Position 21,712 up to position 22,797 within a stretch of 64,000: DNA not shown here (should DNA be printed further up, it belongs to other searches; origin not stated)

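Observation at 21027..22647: Exosortase-A-type 'hydrolase 2 / hydrolase 1' pair fused to an NRPS-PKS operon, one with a Cys and one with an Arg at the nucleophile elbow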

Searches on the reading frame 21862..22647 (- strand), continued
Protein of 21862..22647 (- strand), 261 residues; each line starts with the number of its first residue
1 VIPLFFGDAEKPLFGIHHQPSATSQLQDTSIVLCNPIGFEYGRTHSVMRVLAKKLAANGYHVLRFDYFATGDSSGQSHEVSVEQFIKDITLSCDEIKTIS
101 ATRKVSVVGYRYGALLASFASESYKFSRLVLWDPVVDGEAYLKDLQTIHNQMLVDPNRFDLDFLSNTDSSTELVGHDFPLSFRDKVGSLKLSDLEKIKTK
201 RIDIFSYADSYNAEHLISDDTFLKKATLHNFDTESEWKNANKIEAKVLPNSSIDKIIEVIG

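Call 34: find_encoding_contigs(protein=P0021, flank=10000, max_places=1)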
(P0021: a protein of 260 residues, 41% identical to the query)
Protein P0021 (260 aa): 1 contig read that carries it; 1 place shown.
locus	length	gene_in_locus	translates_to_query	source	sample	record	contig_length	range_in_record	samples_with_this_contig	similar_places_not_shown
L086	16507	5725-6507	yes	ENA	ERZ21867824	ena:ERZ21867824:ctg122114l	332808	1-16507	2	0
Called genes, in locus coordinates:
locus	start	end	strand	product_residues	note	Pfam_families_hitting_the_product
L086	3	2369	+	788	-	?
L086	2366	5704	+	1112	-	PF00668:Condensation, PF00501:AMP-binding, PF13193:AMP-binding_C, PF00550:PP-binding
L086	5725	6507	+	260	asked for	PF00561:Abhydrolase_1 (weak), PF12146:Hydrolase_4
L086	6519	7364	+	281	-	PF00561:Abhydrolase_1, PF12146:Hydrolase_4, PF12697:Abhydrolase_6 (weak)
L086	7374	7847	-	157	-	PF00588:SpoU_methylase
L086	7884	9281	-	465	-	PF00072:Response_reg, PF00158:Sigma54_activat, PF14532:Sigma54_activ_2, PF07728:AAA_5 (weak), PF25601:AAA_lid_14, PF02954:HTH_8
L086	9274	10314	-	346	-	PF00989:PAS (weak), PF08448:PAS_4 (weak), PF13188:PAS_8 (weak), PF13426:PAS_9 (weak), PF00512:HisKA, PF02518:HATPase_c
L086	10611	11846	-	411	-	PF00389:2-Hacid_dh, PF02826:2-Hacid_dh_C, PF03446:NAD_binding_2 (faint), PF22629:ACT_AHAS_ss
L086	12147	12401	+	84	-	-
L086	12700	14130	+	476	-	PF02397:Bac_transf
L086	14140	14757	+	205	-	PF02563:Poly_export, PF10531:SLBB, PF22461:SLBB_2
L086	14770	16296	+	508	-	-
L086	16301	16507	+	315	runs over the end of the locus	-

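Call 36: search_protein_families(library=ncbifam, proteins=[P0048, P0119, P0037, P0076, P0085, P0031, P0053, P0092, P0078, P0045], max_evalue=1e-10)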
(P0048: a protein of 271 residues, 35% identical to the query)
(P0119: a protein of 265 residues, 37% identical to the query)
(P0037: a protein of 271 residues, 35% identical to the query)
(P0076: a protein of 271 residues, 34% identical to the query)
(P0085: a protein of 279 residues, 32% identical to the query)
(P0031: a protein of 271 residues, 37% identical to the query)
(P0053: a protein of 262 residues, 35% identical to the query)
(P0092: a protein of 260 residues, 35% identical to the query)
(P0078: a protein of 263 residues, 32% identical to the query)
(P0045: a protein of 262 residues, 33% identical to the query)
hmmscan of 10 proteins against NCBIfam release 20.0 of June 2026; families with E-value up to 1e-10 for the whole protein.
P0048 (271 aa): 2 families
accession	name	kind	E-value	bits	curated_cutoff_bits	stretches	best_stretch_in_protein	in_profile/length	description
TIGR03101.1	hydr2_PEP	hypoth_equivalog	3.8e-33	115.1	202.75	1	3-247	2-254/266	hydrolase 2, exosortase A system-associated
TIGR03100.1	hydr1_PEP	hypoth_equivalog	1.6e-13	50.6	168.45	1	4-144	5-142/274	hydrolase 1, exosortase A system-associated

P0119 (265 aa): 2 families
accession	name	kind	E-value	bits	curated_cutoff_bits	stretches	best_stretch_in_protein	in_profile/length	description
TIGR03101.1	hydr2_PEP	hypoth_equivalog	1.1e-33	116.9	202.75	1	3-163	2-162/266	hydrolase 2, exosortase A system-associated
TIGR03100.1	hydr1_PEP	hypoth_equivalog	3e-14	53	168.45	1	4-139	5-138/274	hydrolase 1, exosortase A system-associated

P0037 (271 aa): 2 families
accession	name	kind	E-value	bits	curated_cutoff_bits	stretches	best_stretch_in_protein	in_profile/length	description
TIGR03101.1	hydr2_PEP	hypoth_equivalog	1.5e-33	116.5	202.75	1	2-154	1-153/266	hydrolase 2, exosortase A system-associated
TIGR03100.1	hydr1_PEP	hypoth_equivalog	3.7e-13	49.4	168.45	1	3-143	4-140/274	hydrolase 1, exosortase A system-associated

P0076 (271 aa): 2 families
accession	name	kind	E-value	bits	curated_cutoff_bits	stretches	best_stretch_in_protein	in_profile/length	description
TIGR03101.1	hydr2_PEP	hypoth_equivalog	1.1e-30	107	202.75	1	2-150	1-147/266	hydrolase 2, exosortase A system-associated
TIGR03100.1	hydr1_PEP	hypoth_equivalog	1.8e-11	43.9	168.45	1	4-139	5-136/274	hydrolase 1, exosortase A system-associated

P0085 (279 aa): 2 families
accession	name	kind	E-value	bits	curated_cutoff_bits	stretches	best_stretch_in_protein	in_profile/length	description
TIGR03101.1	hydr2_PEP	hypoth_equivalog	5.1e-33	114.7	202.75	1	4-253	4-249/266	hydrolase 2, exosortase A system-associated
TIGR03100.1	hydr1_PEP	hypoth_equivalog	5.1e-14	52.2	168.45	1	3-138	4-137/274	hydrolase 1, exosortase A system-associated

P0031 (271 aa): 2 families
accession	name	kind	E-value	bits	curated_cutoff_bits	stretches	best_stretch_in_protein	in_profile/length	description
TIGR03101.1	hydr2_PEP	hypoth_equivalog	8.5e-29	100.9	202.75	1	4-200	3-203/266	hydrolase 2, exosortase A system-associated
TIGR03100.1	hydr1_PEP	hypoth_equivalog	8e-15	54.9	168.45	1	3-139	4-137/274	hydrolase 1, exosortase A system-associated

P0053 (262 aa): 1 family
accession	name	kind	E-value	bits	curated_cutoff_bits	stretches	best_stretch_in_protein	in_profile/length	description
TIGR03101.1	hydr2_PEP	hypoth_equivalog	8.2e-29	100.9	202.75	1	3-241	2-252/266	hydrolase 2, exosortase A system-associated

P0092 (260 aa): 2 families
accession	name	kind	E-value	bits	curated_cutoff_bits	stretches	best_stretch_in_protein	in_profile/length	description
TIGR03101.1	hydr2_PEP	hypoth_equivalog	1.7e-28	99.9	202.75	1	3-145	2-143/266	hydrolase 2, exosortase A system-associated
TIGR03100.1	hydr1_PEP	hypoth_equivalog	1.5e-11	44.2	168.45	1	5-161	6-160/274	hydrolase 1, exosortase A system-associated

P0078 (263 aa): 2 families
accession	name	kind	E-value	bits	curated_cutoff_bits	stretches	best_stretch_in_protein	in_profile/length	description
TIGR03101.1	hydr2_PEP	hypoth_equivalog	8.7e-26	91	202.75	1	3-192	2-198/266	hydrolase 2, exosortase A system-associated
TIGR03100.1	hydr1_PEP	hypoth_equivalog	1.5e-13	50.7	168.45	1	4-160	5-161/274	hydrolase 1, exosortase A system-associated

P0045 (262 aa): 2 families
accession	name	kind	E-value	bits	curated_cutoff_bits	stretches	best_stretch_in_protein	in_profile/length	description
TIGR03101.1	hydr2_PEP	hypoth_equivalog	5.3e-27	95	202.75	1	12-212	11-215/266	hydrolase 2, exosortase A system-associated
TIGR03100.1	hydr1_PEP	hypoth_equivalog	5.6e-11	42.2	168.45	1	8-113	9-111/274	hydrolase 1, exosortase A system-associated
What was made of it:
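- On TIGR03101 hydr2_PEP: Ten homologues reach at most 117 bits (call 36).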

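Call 48: predict_structure(alignment_id=A3)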
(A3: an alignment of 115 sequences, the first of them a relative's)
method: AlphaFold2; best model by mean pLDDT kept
length: 261 residues; sequences in the alignment: 115
mean_pLDDT: 94.0   pTM: 0.92
mean pLDDT of the five models: 94.0, 94.0, 93.6, 93.6, 93.4
residues with pLDDT >= 90: 215; 70-90: 40; 50-70: 6; < 50: 0
segments of 3 or more residues with pLDDT < 50: none
pLDDT, mean of each block of 10 residues (from residue 1): 95 98 87 98 96 97 98 95 98 98 97 99 98 98 96 87 72 92 98 94 96 86 93 92 89 97 92
secondary structure, 60 per line:
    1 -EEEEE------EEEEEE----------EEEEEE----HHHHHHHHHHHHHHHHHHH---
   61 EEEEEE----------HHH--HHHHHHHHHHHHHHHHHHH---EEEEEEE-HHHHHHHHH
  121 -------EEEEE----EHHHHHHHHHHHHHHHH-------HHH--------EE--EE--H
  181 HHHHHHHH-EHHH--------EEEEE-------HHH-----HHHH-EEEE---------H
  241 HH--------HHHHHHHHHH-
elements in order: E2-6 E13-18 E29-34 H39-57 E61-66 H82-100 E104-110 H112-120 E128-132 H138-153 H180-188 E202-206 H222-225 E227-230 H251-260

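Call 51: fold_search(model_id=the predicted structure, library=pdb)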
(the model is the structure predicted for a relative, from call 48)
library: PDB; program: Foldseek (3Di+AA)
matches with E <= 10: 1694; with E <= 0.001: 1156
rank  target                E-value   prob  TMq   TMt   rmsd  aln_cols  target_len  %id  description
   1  7q4h_A                6.3e-13  1.00  0.71  0.71   6.4       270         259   17  A thermostable lipase from Thermoanaerobacter thermohydrosulfuricus in complex with PMSF (released 2023-05-10)
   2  7q4j_A                1.7e-12  1.00  0.74  0.74   5.7       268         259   18  A thermostable lipase from Thermoanaerobacter thermohydrosulfuricus in complex a monoacylglycerol intermediate (released 2023-05-10)
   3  9h0z_E                2.2e-12  1.00  0.71  0.74   5.0       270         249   18  Crystal structure of TTL[Nle], thermophilic lipase TTL from Thermoanaerobacter thermohydrosulfuricus containing non-ca (released 2025-10-29)
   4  9h0z_D                5.5e-12  1.00  0.72  0.76   5.3       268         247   18  Crystal structure of TTL[Nle], thermophilic lipase TTL from Thermoanaerobacter thermohydrosulfuricus containing non-ca (released 2025-10-29)
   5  7xrh_A                5.5e-12  1.00  0.67  0.72   6.4       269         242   15  Feruloyl esterase from Lactobacillus acidophilus (released 2023-05-17)
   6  9h0z_A                1.1e-11  1.00  0.69  0.70   6.5       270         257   20  Crystal structure of TTL[Nle], thermophilic lipase TTL from Thermoanaerobacter thermohydrosulfuricus containing non-ca (released 2025-10-29)
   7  9h0z_C                1.6e-11  1.00  0.67  0.71   5.8       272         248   20  Crystal structure of TTL[Nle], thermophilic lipase TTL from Thermoanaerobacter thermohydrosulfuricus containing non-ca (released 2025-10-29)
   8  9h0z_F                1.8e-11  1.00  0.72  0.74   5.6       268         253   18  Crystal structure of TTL[Nle], thermophilic lipase TTL from Thermoanaerobacter thermohydrosulfuricus containing non-ca (released 2025-10-29)
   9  7wwh_A                1.8e-11  1.00  0.69  0.71   5.8       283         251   18  Crystal structure of the Geobacillus thermoglucosidasius feruloyl esterase GthFAE (released 2022-03-09)
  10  7xrh_B                4.3e-11  1.00  0.64  0.74   5.6       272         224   16  Feruloyl esterase from Lactobacillus acidophilus (released 2023-05-17)
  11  3pf9                  4.6e-11  1.00  0.64  0.66   6.6       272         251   18  Crystal structure of the Lactobacillus johnsonii cinnamoyl esterase LJ0536 S106A mutant (released 2011-08-31)
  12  7z2x_B                4.9e-11  1.00  0.67  0.67   6.8       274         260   15  Wild-type ferulic acid esterase from Lactobacillus buchneri (released 2022-11-30)
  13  7z2x_A                4.9e-11  1.00  0.66  0.65   6.4       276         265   16  Wild-type ferulic acid esterase from Lactobacillus buchneri (released 2022-11-30)
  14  8skm_A                4.9e-11  1.00  0.64  0.66   7.5       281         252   16  Wild type chlorogenic acid esterase from Lactobacillus helveticus (released 2024-03-27)
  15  8ptq                  9.0e-11  1.00  0.62  0.59   8.1       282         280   15  COMPLEX CRYSTAL STRUCTURE OF MUTANT HUMAN MONOGLYCERIDE LIPASE WITH COMPOUND 5l (released 2024-01-31)
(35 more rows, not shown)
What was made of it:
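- The structural matches include acyl-ACP thioesterase LuxD (call 51).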

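Call 61: search_dna_similar(query=window:21862-22647:-, collection=plasmids, mode=protein, max_evalue=0.001, max_rows=40)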
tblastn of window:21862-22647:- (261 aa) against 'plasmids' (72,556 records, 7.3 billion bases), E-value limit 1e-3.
Records with a match: 55; places in all: 56; records where one place covers at least 80% of the query: 5.
Best place of each record, by identity: <60% 55.
By first word of the organism name: Azospirillum 11; Rhizobium 9; Mycetohabitans 9; Burkholderia 6; Shinella 6; Cupriavidus 4; Caballeronia 2; Methylobacterium 2; Variovorax 1; Tsukamurella 1; and 4 more.
By predicted mobility (MOB-suite, as given by PLSDB): non-mobilizable 47; mobilizable 7; conjugative 1.
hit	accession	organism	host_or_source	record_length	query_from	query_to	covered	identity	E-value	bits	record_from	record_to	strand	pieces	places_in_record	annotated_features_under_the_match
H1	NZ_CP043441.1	Cupriavidus campinensis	cell culture,soil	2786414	1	196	75%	33.0%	1e-17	89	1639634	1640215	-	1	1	none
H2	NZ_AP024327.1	Caballeronia sp. NK8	-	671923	1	192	74%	32.6%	3e-20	97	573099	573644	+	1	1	alpha/beta fold hydrolase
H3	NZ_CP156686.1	Burkholderia stagnalis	Bacterial cells,soils collected in ...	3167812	30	240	81%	28.8%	1e-14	80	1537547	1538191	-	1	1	none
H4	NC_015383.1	Burkholderia gladioli BSR3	-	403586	3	196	74%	31.0%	1e-18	92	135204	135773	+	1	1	alpha/beta hydrolase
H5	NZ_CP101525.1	Burkholderia arboris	mixed culture,soil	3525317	1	196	75%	30.7%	3e-14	79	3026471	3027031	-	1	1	none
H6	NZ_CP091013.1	Burkholderia cenocepacia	-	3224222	30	256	87%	25.8%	3e-13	77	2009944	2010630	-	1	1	none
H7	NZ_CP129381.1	Rhizobium sp. SSA_523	single cell,Sea water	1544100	3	233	89%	25.0%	2e-6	56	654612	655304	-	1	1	none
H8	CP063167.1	Variovorax paradoxus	-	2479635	3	149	56%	36.9%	2e-23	106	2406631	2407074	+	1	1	alpha/beta hydrolase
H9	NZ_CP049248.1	Rhizobium rhizoryzae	cell culture,soil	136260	22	260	92%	22.4%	2e-6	56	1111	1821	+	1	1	alpha/beta hydrolase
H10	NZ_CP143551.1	Burkholderia multivorans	Homo sapiens,bronchoalveolar lavage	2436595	30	196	64%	30.8%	2e-9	65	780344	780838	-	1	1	none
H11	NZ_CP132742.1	Mycetohabitans endofungorum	Rhizopus microsporus,culture isolated ...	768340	31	194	63%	31.2%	1e-13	78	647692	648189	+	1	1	alpha/beta fold hydrolase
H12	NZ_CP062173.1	Mycetohabitans rhizoxinica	Rhizopus microsporus,bacterial ...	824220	31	194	63%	31.2%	6e-9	64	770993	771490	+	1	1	alpha/beta hydrolase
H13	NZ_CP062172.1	Mycetohabitans rhizoxinica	Rhizopus microsporus,bacterial ...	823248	31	194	63%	31.2%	8e-9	63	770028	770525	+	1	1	alpha/beta hydrolase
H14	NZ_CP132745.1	Mycetohabitans endofungorum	-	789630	31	194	63%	30.6%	1e-13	77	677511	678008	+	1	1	alpha/beta fold hydrolase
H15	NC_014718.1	Mycetohabitans rhizoxinica HKI 454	-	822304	31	194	63%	30.6%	1e-13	77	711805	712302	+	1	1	alpha/beta hydrolase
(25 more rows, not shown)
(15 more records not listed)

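Call 62: get_annotated_region(hit=H15, flank=12000)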
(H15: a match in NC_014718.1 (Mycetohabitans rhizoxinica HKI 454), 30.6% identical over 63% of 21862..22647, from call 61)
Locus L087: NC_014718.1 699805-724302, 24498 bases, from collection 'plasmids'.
description: Mycetohabitans rhizoxinica HKI 454 plasmid pBRH01, complete sequence
organism: Mycetohabitans rhizoxinica HKI 454 (NCBI taxid 882378)
taxonomy: Bacteria; Pseudomonadota; Betaproteobacteria; Burkholderiales; Burkholderiaceae; Mycetohabitans; Mycetohabitans rhizoxinica; Mycetohabitans rhizoxinica HKI 454
host: -; source: -; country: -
typing (MOB-suite, as given by PLSDB): non-mobilizable
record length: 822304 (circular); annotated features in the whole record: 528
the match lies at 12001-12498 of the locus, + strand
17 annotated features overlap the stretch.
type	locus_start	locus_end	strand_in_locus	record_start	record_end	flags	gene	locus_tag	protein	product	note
CDS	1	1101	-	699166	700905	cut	-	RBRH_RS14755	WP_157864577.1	acetoin dehydrogenase E1 component beta-subunit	-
CDS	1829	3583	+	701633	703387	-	-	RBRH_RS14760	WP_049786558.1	hydrogenase maturation protein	-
CDS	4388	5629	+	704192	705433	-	-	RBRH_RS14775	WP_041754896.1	acyltransferase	-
CDS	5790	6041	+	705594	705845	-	-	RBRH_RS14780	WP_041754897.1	acyl carrier protein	-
CDS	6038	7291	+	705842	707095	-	-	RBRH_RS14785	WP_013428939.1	acyl-CoA dehydrogenase family protein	-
CDS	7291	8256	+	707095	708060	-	-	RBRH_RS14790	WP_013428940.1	amino acid--[acyl-carrier-protein] ligase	-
CDS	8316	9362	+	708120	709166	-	-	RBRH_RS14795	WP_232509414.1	DUF1839 family protein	-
CDS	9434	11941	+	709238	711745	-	-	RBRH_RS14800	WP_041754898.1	beta-mannosidase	-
CDS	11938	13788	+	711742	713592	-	-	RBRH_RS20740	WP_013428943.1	alpha/beta hydrolase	-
CDS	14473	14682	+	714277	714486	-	-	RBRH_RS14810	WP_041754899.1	hypothetical protein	-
CDS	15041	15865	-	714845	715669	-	-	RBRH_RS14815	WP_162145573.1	helix-turn-helix domain-containing protein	GO:0006355 - regulation of DNA-templated transcription [Evidence IEA]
CDS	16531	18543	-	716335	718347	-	-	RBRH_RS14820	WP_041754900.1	LTA synthase family protein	-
CDS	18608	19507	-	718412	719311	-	-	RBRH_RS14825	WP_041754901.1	EAL domain-containing protein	-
CDS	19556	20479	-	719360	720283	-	-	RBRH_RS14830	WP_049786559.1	helix-turn-helix domain-containing protein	GO:0006355 - regulation of DNA-templated transcription [Evidence IEA]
CDS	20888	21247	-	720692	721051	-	-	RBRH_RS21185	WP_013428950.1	YadA-like family protein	-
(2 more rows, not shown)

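Call 63: get_annotated_region(hit=H8, flank=12000)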
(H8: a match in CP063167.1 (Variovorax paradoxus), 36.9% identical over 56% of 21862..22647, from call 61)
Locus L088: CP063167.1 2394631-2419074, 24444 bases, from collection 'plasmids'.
description: Variovorax paradoxus strain VAI-C plasmid unnamed, complete sequence
organism: Variovorax paradoxus (NCBI taxid 34073)
taxonomy: Bacteria; Pseudomonadota; Betaproteobacteria; Burkholderiales; Comamonadaceae; Variovorax; Variovorax paradoxus
host: -; source: -; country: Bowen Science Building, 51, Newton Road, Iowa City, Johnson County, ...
typing (MOB-suite, as given by PLSDB): non-mobilizable
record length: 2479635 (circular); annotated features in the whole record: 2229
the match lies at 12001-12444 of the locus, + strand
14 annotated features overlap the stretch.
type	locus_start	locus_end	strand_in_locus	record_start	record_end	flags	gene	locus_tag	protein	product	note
CDS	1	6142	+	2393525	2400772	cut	-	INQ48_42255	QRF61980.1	amino acid adenylation domain-containing protein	-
CDS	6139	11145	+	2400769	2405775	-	-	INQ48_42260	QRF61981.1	amino acid adenylation domain-containing protein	-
CDS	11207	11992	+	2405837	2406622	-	-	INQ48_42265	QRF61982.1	4'-phosphopantetheinyl transferase superfamily protein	-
CDS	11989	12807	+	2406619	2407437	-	-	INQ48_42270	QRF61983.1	alpha/beta hydrolase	-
CDS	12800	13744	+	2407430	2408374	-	-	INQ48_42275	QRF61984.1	hypothetical protein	-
CDS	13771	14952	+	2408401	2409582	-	-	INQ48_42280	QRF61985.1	polysaccharide biosynthesis/export family protein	-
CDS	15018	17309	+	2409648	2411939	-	-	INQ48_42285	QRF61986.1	polysaccharide biosynthesis tyrosine autokinase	-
CDS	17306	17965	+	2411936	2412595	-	-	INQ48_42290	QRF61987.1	sugar transferase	-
CDS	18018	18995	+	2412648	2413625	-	-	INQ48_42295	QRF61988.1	GDP-L-fucose synthase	-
CDS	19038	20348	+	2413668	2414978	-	-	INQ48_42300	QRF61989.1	hypothetical protein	-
CDS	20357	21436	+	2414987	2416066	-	-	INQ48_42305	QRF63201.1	glycosyltransferase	-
CDS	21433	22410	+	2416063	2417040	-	-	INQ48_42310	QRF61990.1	hypothetical protein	-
CDS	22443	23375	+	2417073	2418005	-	-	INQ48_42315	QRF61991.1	hypothetical protein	-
CDS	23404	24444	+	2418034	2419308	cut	-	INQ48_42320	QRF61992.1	polysaccharide biosynthesis protein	-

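Call 69: get_annotated_region(hit=H4, flank=12000)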
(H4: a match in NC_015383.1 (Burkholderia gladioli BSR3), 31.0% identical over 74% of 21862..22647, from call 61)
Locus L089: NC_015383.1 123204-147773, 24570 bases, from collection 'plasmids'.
description: Burkholderia gladioli BSR3 plasmid bgla_4p, complete sequence
organism: Burkholderia gladioli BSR3 (NCBI taxid 999541)
taxonomy: Bacteria; Pseudomonadota; Betaproteobacteria; Burkholderiales; Burkholderiaceae; Burkholderia; Burkholderia gladioli; Burkholderia gladioli BSR3
host: -; source: -; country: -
typing (MOB-suite, as given by PLSDB): conjugative; replicon rep_cluster_364; relaxase MOBH,MOBP; mating-pair formation MPF_T
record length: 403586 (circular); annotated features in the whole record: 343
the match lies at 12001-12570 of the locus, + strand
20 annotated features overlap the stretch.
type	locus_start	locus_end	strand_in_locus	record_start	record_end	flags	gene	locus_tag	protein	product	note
CDS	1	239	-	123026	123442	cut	-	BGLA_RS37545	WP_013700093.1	PaaI family thioesterase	-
CDS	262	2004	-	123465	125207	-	-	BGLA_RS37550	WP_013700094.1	fatty acyl-AMP ligase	-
CDS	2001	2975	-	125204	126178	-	-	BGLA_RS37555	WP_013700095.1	amidohydrolase family protein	-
CDS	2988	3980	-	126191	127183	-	-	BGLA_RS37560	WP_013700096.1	acyl-CoA desaturase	GO:0006633 - fatty acid biosynthetic process [Evidence IEA]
CDS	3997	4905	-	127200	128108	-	-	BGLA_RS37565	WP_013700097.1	class I SAM-dependent methyltransferase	-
CDS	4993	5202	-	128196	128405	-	-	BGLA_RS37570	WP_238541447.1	acyl carrier protein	-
CDS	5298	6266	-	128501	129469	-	-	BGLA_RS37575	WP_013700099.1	fatty acid desaturase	GO:0006629 - lipid metabolic process [Evidence IEA]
CDS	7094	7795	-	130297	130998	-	-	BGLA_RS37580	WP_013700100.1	IS6 family transposase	-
CDS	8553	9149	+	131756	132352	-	-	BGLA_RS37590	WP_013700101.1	plasmid pRiA4b ORF-3 family protein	-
CDS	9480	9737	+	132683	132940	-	-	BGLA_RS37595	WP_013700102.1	hypothetical protein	-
CDS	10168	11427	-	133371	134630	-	-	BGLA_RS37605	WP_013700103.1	oligosaccharide flippase family protein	-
CDS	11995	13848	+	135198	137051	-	-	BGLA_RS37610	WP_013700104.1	alpha/beta hydrolase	-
CDS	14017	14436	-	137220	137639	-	-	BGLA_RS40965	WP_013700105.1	hypothetical protein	-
CDS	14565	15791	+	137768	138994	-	-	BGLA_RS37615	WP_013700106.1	polysaccharide biosynthesis/export family protein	GO:0015774 - polysaccharide transport [Evidence IEA]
CDS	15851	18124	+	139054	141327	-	-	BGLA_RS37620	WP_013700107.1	polysaccharide biosynthesis tyrosine autokinase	GO:0045226 - extracellular polysaccharide biosynthetic process [Evidence IEA]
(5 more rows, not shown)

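Call 70: get_annotated_region(hit=H6, flank=9000)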
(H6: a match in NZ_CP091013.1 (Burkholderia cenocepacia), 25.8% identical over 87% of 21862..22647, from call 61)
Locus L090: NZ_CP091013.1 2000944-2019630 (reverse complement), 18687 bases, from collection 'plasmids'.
description: Burkholderia cenocepacia strain CMCC(B)23006 plasmid unnamed1, complete sequence
organism: Burkholderia cenocepacia (NCBI taxid 95486)
taxonomy: Bacteria; Pseudomonadota; Betaproteobacteria; Burkholderiales; Burkholderiaceae; Burkholderia; Burkholderia cenocepacia
host: -; source: -; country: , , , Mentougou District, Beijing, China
typing (MOB-suite, as given by PLSDB): non-mobilizable
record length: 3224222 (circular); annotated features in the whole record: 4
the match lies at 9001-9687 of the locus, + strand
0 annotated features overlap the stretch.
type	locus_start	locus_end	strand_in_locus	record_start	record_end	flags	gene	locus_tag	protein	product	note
